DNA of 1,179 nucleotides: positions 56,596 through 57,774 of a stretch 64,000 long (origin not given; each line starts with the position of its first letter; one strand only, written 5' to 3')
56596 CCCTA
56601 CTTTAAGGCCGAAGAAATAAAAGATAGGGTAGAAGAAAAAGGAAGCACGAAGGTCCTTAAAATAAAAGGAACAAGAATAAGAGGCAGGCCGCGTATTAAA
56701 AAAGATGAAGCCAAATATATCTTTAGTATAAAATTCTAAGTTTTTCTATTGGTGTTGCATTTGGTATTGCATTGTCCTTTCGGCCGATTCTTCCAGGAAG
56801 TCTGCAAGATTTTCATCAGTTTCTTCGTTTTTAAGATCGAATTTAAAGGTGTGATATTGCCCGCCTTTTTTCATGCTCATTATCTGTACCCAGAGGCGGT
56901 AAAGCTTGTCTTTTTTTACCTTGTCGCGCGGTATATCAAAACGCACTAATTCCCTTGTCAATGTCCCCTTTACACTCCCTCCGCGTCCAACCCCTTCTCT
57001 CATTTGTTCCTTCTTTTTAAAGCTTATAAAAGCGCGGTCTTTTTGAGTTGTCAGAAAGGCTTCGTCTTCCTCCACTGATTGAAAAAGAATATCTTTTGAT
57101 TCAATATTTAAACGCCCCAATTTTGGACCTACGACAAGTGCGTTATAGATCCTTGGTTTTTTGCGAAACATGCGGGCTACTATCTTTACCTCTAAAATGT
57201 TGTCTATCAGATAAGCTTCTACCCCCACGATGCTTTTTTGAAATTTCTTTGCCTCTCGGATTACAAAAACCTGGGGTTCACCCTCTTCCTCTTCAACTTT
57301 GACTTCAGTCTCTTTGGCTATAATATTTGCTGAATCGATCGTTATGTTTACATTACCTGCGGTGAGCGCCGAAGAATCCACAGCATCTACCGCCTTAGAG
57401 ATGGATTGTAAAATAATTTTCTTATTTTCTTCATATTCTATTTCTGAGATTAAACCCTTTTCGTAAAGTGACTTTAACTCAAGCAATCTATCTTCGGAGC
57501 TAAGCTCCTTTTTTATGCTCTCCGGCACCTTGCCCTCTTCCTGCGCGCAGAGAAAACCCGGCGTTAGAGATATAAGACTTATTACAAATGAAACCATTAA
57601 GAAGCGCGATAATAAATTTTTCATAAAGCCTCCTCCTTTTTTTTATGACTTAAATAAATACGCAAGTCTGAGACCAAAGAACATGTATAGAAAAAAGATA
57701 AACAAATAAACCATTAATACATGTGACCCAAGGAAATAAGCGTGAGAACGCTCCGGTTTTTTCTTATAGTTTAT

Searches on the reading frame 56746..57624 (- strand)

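Call 54: search_protein_families(library=pfam, proteins=[window:56746-57624:-], max_evalue=0.0001)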
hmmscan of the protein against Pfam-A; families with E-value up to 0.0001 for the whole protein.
window:56746-57624:- (292 aa): 1 family
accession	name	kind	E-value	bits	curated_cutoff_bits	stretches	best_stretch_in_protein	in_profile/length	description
PF09851.14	SHOCT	-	1.4e-05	25.1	27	1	45-72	1-28/28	Short C-terminal domain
